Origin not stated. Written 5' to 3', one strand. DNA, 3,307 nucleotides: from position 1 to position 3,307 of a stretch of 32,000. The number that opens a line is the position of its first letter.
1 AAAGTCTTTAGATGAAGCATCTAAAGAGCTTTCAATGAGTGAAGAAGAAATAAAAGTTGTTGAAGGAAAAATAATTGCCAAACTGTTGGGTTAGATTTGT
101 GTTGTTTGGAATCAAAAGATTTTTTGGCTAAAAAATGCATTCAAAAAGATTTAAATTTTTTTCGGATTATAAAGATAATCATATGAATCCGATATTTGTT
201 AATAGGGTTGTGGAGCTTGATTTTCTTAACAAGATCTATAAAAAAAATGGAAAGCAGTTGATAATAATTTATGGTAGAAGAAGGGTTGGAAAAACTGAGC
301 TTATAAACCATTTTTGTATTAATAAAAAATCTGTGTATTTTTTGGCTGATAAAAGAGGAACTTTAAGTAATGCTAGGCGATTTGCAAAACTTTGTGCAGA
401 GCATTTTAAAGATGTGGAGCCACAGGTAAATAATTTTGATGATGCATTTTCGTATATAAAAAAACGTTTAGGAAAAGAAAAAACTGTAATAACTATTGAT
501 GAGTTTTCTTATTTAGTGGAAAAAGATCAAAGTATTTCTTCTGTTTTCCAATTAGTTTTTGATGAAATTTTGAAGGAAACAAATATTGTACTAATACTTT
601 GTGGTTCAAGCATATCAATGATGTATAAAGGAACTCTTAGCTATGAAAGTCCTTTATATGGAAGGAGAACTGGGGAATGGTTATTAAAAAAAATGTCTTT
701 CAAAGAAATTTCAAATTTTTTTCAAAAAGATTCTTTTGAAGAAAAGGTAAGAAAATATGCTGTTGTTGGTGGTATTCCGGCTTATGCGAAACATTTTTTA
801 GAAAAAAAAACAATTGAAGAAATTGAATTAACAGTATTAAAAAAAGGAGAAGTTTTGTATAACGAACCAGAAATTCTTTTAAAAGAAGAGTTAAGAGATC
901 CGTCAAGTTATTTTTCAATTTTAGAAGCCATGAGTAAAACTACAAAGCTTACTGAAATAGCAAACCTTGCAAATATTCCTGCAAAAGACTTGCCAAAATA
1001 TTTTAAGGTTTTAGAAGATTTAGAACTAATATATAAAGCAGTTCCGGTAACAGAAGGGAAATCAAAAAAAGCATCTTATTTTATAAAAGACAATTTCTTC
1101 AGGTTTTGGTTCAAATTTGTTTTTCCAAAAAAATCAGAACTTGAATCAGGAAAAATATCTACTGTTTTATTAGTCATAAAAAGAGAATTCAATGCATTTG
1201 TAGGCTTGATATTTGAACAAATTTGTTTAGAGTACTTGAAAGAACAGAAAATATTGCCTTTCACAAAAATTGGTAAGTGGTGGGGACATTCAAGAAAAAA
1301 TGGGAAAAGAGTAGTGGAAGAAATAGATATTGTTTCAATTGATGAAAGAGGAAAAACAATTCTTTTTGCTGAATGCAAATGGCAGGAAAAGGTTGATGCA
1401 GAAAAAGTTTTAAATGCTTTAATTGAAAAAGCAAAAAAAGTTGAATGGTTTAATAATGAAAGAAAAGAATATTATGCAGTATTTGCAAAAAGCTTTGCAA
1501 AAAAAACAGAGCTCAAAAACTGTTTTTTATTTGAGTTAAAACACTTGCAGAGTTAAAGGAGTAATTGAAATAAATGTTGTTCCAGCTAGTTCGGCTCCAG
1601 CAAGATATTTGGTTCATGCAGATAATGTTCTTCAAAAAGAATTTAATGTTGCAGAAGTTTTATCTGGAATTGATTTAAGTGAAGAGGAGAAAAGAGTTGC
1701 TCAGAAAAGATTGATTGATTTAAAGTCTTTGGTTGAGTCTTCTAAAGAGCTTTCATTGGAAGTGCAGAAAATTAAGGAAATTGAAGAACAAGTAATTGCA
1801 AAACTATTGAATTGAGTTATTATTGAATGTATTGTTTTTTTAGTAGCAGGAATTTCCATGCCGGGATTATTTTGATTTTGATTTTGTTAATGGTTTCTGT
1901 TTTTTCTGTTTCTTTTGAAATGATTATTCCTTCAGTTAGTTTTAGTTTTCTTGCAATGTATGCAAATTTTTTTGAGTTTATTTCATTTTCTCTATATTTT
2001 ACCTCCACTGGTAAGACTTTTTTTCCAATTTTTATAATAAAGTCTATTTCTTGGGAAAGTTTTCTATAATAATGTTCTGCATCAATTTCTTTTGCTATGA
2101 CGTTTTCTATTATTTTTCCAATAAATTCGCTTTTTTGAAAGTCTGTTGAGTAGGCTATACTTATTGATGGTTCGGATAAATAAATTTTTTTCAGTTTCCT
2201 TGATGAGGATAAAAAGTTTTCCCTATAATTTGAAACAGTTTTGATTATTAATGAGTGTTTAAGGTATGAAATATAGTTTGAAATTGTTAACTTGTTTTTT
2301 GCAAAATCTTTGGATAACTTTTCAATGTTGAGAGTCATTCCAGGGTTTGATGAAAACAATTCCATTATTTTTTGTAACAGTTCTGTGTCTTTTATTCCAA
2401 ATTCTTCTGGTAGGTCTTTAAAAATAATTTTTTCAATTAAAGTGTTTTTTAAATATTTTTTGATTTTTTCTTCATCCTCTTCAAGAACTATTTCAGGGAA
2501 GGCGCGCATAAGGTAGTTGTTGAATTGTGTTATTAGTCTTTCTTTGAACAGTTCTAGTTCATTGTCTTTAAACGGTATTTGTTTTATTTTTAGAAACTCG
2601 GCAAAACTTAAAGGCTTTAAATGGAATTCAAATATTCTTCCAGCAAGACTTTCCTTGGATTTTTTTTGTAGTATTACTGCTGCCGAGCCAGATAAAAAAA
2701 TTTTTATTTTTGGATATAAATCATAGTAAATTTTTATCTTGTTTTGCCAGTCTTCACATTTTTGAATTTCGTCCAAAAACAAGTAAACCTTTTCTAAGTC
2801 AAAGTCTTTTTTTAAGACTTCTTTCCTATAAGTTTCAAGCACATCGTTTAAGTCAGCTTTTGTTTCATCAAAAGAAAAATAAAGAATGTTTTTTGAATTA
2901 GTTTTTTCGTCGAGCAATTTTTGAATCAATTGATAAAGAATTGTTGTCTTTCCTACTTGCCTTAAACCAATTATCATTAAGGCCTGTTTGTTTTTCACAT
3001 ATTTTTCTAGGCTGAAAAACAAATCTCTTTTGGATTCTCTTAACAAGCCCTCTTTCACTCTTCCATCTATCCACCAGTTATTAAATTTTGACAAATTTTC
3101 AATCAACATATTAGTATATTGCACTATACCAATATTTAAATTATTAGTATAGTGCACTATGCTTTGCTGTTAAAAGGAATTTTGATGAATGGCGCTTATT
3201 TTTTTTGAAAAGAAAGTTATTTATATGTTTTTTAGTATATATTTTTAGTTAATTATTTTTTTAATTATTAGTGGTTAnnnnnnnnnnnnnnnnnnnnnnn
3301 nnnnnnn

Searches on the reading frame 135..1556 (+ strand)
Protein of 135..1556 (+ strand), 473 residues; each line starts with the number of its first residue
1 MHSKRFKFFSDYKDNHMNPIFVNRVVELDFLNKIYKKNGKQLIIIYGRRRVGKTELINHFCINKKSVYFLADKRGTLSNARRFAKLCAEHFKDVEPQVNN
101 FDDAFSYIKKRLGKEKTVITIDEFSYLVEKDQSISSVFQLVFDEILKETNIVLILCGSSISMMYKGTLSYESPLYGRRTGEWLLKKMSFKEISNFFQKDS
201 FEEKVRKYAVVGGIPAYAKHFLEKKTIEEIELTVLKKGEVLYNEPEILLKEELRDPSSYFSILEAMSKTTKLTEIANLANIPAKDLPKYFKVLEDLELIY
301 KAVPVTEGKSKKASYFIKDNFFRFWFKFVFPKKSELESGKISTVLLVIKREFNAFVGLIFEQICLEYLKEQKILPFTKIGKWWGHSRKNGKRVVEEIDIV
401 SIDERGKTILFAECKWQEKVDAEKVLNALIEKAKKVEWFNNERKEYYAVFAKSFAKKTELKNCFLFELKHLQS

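Call 17: search_protein_families(library=pfam, proteins=[window:135-1556:+], max_evalue=0.001)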
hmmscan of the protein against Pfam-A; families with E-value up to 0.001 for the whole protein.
window:135-1556:+ (473 aa): 6 families
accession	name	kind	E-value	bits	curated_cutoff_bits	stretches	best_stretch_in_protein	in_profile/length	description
PF01637.24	ATPase_2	-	6.9e-28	98.4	33.2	1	21-217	1-221/225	ATPase domain predominantly from Archaea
PF03008.20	DUF234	-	3.4e-23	82.4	22.5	1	325-424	1-99/100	Archaea bacterial proteins of unknown function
PF13173.12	AAA_14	-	4.9e-08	33.5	27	1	41-192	3-128/129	AAA domain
PF13401.12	AAA_22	-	2e-05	25.3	27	1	39-158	4-123/130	AAA domain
PF11868.13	DUF3388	-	0.00012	21.9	25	1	27-65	41-81/190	Protein of unknown function (DUF3388)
PF14947.12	HTH_45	-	0.00053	20.4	25.5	0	260-309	9-50/77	Winged helix-turn-helix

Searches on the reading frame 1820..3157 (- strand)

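Call 17: search_protein_families(library=pfam, proteins=[window:1820-3157:-], max_evalue=0.001)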
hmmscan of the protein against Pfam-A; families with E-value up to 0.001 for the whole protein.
window:1820-3157:- (445 aa): 4 families
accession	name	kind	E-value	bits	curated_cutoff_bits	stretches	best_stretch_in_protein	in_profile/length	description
PF13173.12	AAA_14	-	3.4e-37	127.8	27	1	57-189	2-129/129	AAA domain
PF13635.12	DUF4143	-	2.9e-22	79.6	28.1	1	247-389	2-160/160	Domain of unknown function (DUF4143)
PF12775.13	AAA_7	-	3.3e-05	23.9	25.8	1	48-112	24-87/181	P-loop containing dynein motor region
PF24883.2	NPHP3_N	-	0.00078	20.1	24.8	0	56-108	21-70/164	Nephrocystin 3, N-terminal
